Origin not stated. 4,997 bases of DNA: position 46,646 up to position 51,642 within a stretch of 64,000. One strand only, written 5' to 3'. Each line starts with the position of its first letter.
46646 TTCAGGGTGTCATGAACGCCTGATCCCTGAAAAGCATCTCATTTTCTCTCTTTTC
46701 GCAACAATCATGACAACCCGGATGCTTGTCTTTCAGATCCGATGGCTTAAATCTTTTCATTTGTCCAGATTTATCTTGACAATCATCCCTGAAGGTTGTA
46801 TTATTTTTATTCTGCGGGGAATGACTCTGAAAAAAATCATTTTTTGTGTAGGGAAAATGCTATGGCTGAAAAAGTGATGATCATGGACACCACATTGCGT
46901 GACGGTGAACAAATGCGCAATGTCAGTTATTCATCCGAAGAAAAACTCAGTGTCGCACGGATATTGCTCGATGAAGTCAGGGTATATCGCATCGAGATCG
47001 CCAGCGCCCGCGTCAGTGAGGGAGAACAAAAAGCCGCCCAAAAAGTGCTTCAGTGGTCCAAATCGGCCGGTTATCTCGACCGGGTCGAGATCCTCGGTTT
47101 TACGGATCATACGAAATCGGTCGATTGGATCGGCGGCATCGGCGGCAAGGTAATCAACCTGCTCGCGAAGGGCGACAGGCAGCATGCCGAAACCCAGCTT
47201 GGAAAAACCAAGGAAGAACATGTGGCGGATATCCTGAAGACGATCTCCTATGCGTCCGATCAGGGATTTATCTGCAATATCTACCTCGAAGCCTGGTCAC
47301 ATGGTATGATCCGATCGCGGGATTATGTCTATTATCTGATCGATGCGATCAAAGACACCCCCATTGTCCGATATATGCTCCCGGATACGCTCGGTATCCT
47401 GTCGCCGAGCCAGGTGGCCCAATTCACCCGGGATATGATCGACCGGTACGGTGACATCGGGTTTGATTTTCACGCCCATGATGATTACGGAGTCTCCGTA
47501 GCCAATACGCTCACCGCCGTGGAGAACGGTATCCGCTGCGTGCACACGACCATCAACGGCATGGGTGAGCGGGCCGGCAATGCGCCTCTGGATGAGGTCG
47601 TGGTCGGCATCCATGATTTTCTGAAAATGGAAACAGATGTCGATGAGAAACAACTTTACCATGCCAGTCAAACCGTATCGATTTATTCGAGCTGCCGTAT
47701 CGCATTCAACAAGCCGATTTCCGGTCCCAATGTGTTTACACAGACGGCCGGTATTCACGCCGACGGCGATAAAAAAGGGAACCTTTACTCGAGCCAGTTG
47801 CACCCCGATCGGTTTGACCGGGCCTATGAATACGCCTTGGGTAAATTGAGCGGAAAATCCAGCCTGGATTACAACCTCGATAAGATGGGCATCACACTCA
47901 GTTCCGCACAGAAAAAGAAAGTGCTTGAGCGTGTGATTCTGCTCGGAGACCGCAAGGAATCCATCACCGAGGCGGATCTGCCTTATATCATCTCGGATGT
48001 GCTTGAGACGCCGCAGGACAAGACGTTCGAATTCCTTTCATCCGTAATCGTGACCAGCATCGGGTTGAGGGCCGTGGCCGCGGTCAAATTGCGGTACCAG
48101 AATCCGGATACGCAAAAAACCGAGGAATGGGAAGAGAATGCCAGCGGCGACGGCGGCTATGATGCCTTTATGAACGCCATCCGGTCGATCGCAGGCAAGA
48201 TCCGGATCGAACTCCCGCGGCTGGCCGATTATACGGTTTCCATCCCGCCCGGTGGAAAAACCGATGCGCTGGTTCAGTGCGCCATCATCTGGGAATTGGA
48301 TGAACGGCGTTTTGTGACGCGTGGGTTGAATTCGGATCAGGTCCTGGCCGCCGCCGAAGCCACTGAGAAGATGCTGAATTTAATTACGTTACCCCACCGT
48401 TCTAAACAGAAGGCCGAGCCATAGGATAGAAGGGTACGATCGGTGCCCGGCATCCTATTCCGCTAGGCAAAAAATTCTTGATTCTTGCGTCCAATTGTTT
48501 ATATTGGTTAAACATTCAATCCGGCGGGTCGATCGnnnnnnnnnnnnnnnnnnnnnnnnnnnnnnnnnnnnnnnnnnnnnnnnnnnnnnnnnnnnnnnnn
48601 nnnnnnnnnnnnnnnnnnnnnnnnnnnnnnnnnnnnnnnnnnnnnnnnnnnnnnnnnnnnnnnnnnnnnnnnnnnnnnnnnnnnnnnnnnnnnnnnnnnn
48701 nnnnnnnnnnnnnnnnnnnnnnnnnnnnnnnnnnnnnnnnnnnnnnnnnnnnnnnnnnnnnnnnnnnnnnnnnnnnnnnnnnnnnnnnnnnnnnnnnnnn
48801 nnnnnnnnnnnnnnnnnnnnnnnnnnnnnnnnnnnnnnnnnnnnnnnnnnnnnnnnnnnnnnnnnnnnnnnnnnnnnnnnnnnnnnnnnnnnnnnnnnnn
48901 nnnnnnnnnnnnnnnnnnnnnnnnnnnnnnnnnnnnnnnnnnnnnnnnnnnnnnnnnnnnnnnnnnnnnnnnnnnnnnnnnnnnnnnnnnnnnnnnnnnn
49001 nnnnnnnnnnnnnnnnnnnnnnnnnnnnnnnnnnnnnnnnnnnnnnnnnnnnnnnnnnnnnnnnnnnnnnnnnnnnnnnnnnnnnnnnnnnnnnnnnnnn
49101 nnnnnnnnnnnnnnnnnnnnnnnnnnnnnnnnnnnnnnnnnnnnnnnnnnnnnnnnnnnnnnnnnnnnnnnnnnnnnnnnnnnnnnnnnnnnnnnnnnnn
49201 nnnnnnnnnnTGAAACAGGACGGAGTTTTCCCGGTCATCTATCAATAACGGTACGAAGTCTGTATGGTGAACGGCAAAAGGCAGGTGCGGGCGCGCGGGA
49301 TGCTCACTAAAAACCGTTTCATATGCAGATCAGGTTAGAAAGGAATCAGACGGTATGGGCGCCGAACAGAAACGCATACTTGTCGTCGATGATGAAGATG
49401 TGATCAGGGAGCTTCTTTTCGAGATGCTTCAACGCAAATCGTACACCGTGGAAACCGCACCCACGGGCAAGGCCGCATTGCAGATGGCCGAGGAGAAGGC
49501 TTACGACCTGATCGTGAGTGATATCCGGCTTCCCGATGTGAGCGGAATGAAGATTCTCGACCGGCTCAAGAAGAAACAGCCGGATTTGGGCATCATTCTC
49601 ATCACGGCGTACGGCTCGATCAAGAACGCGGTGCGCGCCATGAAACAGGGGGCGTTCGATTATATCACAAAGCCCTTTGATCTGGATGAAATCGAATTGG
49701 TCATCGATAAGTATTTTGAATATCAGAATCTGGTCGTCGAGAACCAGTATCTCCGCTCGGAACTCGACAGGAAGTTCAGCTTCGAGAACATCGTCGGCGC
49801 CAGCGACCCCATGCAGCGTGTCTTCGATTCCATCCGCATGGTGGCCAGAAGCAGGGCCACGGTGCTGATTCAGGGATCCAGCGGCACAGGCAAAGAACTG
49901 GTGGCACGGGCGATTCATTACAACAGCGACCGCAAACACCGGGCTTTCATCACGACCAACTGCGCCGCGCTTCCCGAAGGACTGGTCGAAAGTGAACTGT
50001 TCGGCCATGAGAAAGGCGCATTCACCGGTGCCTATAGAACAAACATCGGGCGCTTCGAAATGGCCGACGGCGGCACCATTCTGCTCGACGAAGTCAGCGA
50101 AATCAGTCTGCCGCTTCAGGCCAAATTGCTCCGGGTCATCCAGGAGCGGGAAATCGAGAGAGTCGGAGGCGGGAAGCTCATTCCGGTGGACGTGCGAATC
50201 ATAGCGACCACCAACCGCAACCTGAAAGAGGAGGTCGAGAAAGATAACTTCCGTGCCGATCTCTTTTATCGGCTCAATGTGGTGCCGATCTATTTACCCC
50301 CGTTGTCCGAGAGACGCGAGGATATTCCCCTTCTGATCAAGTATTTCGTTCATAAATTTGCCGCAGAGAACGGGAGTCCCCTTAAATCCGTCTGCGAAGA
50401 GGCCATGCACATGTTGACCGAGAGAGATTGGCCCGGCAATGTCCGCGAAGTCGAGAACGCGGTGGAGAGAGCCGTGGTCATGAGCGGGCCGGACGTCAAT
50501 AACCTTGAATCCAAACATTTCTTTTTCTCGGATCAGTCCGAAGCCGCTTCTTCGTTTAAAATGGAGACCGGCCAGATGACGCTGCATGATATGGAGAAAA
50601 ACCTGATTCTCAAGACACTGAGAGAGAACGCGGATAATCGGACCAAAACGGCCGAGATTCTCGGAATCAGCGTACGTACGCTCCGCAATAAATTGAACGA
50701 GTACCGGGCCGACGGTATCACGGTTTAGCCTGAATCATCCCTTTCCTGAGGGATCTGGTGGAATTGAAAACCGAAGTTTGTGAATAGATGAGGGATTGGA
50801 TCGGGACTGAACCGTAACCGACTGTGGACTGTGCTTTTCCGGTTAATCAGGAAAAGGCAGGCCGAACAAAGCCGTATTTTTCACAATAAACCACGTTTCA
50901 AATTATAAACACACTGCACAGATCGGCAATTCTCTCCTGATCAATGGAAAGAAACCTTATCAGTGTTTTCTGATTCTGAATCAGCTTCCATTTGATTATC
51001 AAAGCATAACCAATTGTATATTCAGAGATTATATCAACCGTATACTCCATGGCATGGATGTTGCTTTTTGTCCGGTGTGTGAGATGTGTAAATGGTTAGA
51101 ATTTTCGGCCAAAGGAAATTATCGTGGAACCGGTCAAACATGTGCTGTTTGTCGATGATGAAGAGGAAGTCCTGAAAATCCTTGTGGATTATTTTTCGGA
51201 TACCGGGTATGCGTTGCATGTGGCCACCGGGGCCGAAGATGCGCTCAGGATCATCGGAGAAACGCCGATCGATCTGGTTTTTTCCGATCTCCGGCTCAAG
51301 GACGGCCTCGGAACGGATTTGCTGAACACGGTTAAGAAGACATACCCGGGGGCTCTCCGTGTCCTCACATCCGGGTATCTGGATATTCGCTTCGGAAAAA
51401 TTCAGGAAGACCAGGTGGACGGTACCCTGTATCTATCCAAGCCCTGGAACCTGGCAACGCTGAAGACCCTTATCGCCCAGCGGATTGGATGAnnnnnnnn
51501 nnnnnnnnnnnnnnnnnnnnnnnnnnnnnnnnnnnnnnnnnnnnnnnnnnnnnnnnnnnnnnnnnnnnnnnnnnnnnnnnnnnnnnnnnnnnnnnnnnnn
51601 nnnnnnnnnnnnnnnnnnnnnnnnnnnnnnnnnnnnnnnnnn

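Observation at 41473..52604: Sigma-54-centred signalling island mixing complete hybrid kinases with kinase-like proteins that cannot bind ATP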

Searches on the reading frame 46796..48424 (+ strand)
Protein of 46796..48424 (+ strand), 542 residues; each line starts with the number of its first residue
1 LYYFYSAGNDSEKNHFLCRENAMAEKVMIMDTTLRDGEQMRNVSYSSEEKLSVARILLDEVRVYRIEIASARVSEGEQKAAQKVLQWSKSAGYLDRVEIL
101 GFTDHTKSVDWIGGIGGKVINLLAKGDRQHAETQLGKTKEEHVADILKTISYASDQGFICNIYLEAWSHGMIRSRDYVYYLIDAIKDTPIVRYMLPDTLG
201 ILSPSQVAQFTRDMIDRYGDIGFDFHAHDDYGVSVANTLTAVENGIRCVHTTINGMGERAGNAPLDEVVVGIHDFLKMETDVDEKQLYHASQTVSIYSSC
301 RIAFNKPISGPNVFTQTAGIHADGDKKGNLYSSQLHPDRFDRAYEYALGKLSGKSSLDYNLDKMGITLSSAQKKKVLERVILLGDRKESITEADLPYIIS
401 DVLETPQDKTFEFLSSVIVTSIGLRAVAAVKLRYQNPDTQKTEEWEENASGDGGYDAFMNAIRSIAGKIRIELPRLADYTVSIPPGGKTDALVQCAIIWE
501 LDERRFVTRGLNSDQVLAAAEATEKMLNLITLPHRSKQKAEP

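Call 3: search_protein_families(library=pfam, proteins=[window:46796-48424:+], max_evalue=0.01)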
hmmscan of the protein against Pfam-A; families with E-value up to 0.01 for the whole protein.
window:46796-48424:+ (542 aa): 3 families
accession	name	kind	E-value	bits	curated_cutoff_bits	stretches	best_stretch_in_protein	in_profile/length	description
PF00682.25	HMGL-like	-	8.3e-45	153.6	29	1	27-294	2-260/260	HMGL-like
PF08502.15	LeuA_dimer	-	1.4e-21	77.2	24.9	1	390-530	2-130/131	LeuA allosteric (dimerisation) domain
PF22617.1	HCS_D2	-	2.2e-07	31.6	27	1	308-387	1-81/82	Homocitrate synthase post-HMGL domain-like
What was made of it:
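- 46796..48424 (+): cimA/leuA-like citramalate/isopropylmalate synthase gene, a lineage-specific insertion and not part of the module. Pfam HMGL-like, HCS_D2, LeuA_dimer (call 3).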

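Call 51: search_protein_families(library=ncbifam, proteins=[window:46796-48424:+], max_evalue=0.00001)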
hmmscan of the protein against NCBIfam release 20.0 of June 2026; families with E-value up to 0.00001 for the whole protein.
window:46796-48424:+ (542 aa): 25 families
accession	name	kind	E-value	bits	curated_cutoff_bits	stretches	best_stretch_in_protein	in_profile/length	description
NF042433.1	CitmalDyn_Leptosp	equivalog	5.6e-182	605.9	950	1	24-531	5-511/514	(R)-citramalate synthase CimA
NF002085.0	PRK00915.1-2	subfamily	3.5e-86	290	517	1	20-528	7-497/504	2-isopropylmalate synthase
NF002086.0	PRK00915.1-3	equivalog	3.6e-74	250.1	532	1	23-538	3-509/516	2-isopropylmalate synthase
TIGR00973.1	leuA_bact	equivalog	1.1e-70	238.6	598.7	1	26-528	1-494/494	2-isopropylmalate synthase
NF002087.0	PRK00915.1-4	equivalog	3.5e-70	237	729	1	23-535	3-507/516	2-isopropylmalate synthase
TIGR02660.1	nifV_homocitr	equivalog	5.8e-70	236.4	462.9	1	26-396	1-362/365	homocitrate synthase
TIGR02090.1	LEU1_arch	subfamily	4.6e-69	233.2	484.75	1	27-399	1-363/363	isopropylmalate/citramalate/homocitrate synthases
NF002088.0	PRK00915.1-5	equivalog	7.7e-66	222.6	697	1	25-523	2-491/514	2-isopropylmalate synthase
NF041069.1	IPMS_Sufob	equivalog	2.7e-63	214.5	600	1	27-404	1-370/371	isopropylmalate synthase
NF002084.0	PRK00915.1-1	equivalog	2.2e-58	198.1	748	1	23-535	1-504/523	2-isopropylmalate synthase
TIGR02146.1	LysS_fung_arch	equivalog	2.8e-54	184.7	413.55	1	29-380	1-342/344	homocitrate synthase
TIGR00977.1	citramal_synth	equivalog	2.2e-40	138.5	450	1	26-519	1-505/526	citramalate synthase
NF042434.1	IPMS_Lepto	equivalog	1.1e-23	83.9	500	1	25-378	4-364/374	2-isopropylmalate synthase LeuA2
NF006049.0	PRK08195.1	subfamily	1.6e-21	76.8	229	1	196-294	168-266/344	4-hyroxy-2-oxovalerate/4-hydroxy-2-oxopentanoic acid aldolase,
TIGR03217.1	4OH_2_O_val_ald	equivalog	3.9e-19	69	286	1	197-293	164-260/334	4-hydroxy-2-oxovalerate aldolase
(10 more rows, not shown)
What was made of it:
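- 46796..48424 (+): NCBIfam CimA at 606 bits against a cut-off of 950 (call 51).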

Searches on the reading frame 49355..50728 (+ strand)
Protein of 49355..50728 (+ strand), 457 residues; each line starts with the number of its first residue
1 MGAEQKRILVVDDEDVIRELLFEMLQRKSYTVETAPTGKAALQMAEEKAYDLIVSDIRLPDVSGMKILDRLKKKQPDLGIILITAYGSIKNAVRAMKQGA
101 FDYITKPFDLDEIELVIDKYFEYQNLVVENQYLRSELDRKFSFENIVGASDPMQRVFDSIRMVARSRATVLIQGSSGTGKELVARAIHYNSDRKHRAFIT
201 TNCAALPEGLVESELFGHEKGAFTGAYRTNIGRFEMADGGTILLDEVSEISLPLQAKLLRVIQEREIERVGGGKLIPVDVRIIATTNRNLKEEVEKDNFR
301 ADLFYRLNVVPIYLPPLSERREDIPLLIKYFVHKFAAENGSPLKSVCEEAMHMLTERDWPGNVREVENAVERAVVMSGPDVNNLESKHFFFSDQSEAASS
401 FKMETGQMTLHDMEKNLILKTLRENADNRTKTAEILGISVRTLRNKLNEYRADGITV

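Call 3: search_protein_families(library=pfam, proteins=[window:49355-50728:+], max_evalue=0.01)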
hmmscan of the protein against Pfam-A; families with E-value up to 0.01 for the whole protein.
window:49355-50728:+ (457 aa): 13 families
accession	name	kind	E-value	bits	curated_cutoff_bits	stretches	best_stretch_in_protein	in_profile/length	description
PF00158.32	Sigma54_activat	-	4.5e-70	235.1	20.2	1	146-312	1-167/168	Sigma-54 interaction domain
PF00072.30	Response_reg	-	3.7e-32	111.2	30.2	1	8-116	1-109/111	Response regulator receiver domain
PF25601.1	AAA_lid_14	-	7.7e-22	77.4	27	1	319-389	2-70/87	AAA+ ATPase lid domain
PF14532.12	Sigma54_activ_2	-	2.3e-19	70.4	25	1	147-317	1-138/138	Sigma-54 interaction domain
PF02954.25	HTH_8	-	3.9e-11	42.9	22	1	410-450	2-42/42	Bacterial regulatory protein, Fis family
PF07728.20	AAA_5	-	4.2e-08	33.7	22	1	170-290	2-125/139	AAA domain (dynein-related subfamily)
PF13245.12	AAA_19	-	6.3e-06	26.8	25.1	0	166-266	10-118/134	AAA domain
PF07724.20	AAA_2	-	7.4e-05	23.3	27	1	167-298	3-135/166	AAA domain (Cdc48 subfamily)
PF00004.35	AAA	-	0.00094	20.1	21.2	1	170-304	1-123/131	ATPase family associated with various cellular activities (AAA)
PF23198.2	PDE8A_N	-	0.002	18.5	29.6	1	6-60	11-65/147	PDE8A-like, N-terminal domain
PF13191.12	AAA_16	-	0.0023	18.9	32.6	1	153-206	9-63/167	AAA ATPase domain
PF07726.17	AAA_3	-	0.0025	18.1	27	1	170-287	2-111/131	ATPase family associated with various cellular activities (AAA)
PF00493.29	MCM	-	0.0057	16.2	23.3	0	162-287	52-172/224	MCM P-loop domain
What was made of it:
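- On NtrC-family sigma-54 enhancer-binding response regulator (49355-50728): Pfam Response_reg 3.7e-32, Sigma54_activat 4.5e-70, HTH_8 3.9e-11 (call 3).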

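Call 51: search_protein_families(library=ncbifam, proteins=[window:49355-50728:+], max_evalue=0.00001)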
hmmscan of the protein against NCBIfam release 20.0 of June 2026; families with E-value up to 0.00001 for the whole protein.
window:49355-50728:+ (457 aa): 112 families (the best 25 are shown)
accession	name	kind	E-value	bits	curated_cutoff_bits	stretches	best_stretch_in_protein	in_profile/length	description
NF008469.0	PRK11361.1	equivalog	8.2e-150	499.5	714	1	5-453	4-457/461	acetoacetate metabolism transcriptional regulator AtoC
TIGR01818.1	ntrC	equivalog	1.1e-127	426.7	558.6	1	8-448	1-461/463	nitrogen regulation protein NR(I)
NF007689.0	PRK10365.1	equivalog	1.9e-123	412.6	760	1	3-447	3-439/441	sigma-54-dependent response regulator transcription factor ZraR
TIGR02915.1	PEP_resp_reg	equivalog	2.1e-122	409.2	502.6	1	8-450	1-442/445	PEP-CTERM-box response regulator transcription factor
NF050807.1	TransRegFlbDCaul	equivalog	1e-118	397.1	750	1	32-457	27-445/454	sigma-54-dependent transcriptional regulator FlbD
TIGR01817.1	nifA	equivalog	1.6e-116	390.2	528.85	1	133-422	185-470/534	nif-specific transcriptional activator NifA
NF051870.1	NAssimRespRegNtrX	equivalog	1.7e-113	379.9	600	1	7-448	3-448/452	nitrogen assimilation response regulator NtrX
NF011695.0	PRK15115.1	equivalog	7.6e-109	364.4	763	1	5-437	6-423/445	two-component system response regulator GlrR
NF041946.1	LuxO_transreg_Vib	equivalog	1e-106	357.5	800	1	12-384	3-373/463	quorum-sensing sigma-54 dependent transcriptional regulator LuxO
NF008176.1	PRK10923.1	equivalog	1.4e-106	356.9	620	1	6-378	4-372/469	nitrogen regulation protein NR(I)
NF041552.1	TF_PrdR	equivalog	4.1e-104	349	795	1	131-450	252-576/577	sigma-54 dependent transcriptional regulator PrdR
NF003451.0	PRK05022.1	equivalog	1.1e-100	337.9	476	1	140-443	186-501/512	nitric oxide reductase transcriptional regulator NorR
NF011958.0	PRK15429.1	equivalog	2.6e-98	330.4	830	1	124-443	358-677/692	formate hydrogenlyase transcriptional activator FlhA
NF038308.1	RNA_repair_RtcR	equivalog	5.9e-95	319.1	650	1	7-452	30-518/530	RNA repair transcriptional activator RtcR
NF049963.1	RespRegFlgRCampy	domain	1.4e-92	310.8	750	1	12-451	8-428/429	fla regulon two-component system response regulator FlgR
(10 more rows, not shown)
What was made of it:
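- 49355..50728 (+): EBP: NtrC/AtoC/ZraR-type sigma-54 activator (receiver, AAA+ with GAFTGA, HTH_8). NCBIfam AtoC 499 bits, NtrC 427, ZraR 413 (call 51).
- On NtrC-family sigma-54 enhancer-binding response regulator (49355-50728): The protein scores below the equivalog cut-offs for AtoC, NtrC and ZraR (call 51), so it is an unnamed subfamily.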

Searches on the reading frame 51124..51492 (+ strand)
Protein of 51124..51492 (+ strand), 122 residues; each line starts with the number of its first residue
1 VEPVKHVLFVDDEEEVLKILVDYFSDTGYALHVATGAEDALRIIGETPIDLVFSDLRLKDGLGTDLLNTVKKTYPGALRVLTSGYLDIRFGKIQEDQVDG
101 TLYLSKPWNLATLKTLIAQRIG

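Call 3: search_protein_families(library=pfam, proteins=[window:51124-51492:+], max_evalue=0.01)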
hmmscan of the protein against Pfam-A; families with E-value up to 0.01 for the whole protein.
window:51124-51492:+ (122 aa): 1 family
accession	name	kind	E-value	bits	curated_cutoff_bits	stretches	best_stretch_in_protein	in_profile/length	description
PF00072.30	Response_reg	-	1e-13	51.9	30.2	1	7-117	1-110/111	Response regulator receiver domain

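Call 51: search_protein_families(library=ncbifam, proteins=[window:51124-51492:+], max_evalue=0.00001)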
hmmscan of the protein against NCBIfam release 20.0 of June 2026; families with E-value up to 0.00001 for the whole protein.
window:51124-51492:+ (122 aa): 24 families
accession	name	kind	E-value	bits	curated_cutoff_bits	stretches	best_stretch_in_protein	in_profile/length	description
NF053512.1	nitric_RR_NosR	exception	4.1e-23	82.1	400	1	7-119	1-113/422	response regulator c-di-GMP phosphodiesterase, NosR family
NF046020.1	HisKinCckABruc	equivalog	1.3e-11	43.2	1000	1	6-117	751-863/868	cell cycle histidine kinase CckA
NF011695.0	PRK15115.1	equivalog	1.6e-10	40.4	763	1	5-80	7-82/445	two-component system response regulator GlrR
NF008469.0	PRK11361.1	equivalog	1.7e-10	40.2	714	1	1-118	1-117/461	acetoacetate metabolism transcriptional regulator AtoC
NF046026.1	HisKinCckACaul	equivalog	6.1e-10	37.8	1000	1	6-118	560-673/678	cell cycle histidine kinase CckA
NF033791.1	ActR_PrrA_rreg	equivalog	1.6e-09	38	250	1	6-110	3-106/173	ActR/PrrA/RegA family redox response regulator transcription factor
NF010076.0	PRK13557.1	subfamily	1.7e-09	36.7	631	1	5-113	416-525/540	histidine kinase famiy protein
NF051870.1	NAssimRespRegNtrX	equivalog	2.7e-09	36.5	600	1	5-116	2-114/452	nitrogen assimilation response regulator NtrX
TIGR01818.1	ntrC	equivalog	5.6e-09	35.3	558.6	1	7-119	1-112/463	nitrogen regulation protein NR(I)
NF033117.2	vanR_ACDEGLN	exception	2.9e-08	33.6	350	1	7-110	1-102/226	VanR-ABDEGLN family response regulator transcription factor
NF045717.1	DVU0259_DivK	exception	4.6e-08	33.2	160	1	5-72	3-70/117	DVU0259 family response regulator domain-containing protein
NF040534.1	resp_reg_YycF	equivalog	1.1e-07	31.3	340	1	5-109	1-103/231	response regulator YycF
NF008199.0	PRK10955.1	equivalog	4.1e-07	30.2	341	1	5-113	2-107/232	envelope stress response regulator transcription factor CpxR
NF045505.1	RR_RssB_Pseudo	equivalog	6.4e-07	28.8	700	1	4-84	5-85/394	two-component system response regulator RssB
NF007969.0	PRK10693.1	equivalog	8.6e-07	28.3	329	1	5-72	8-75/337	two-component system response regulator RssB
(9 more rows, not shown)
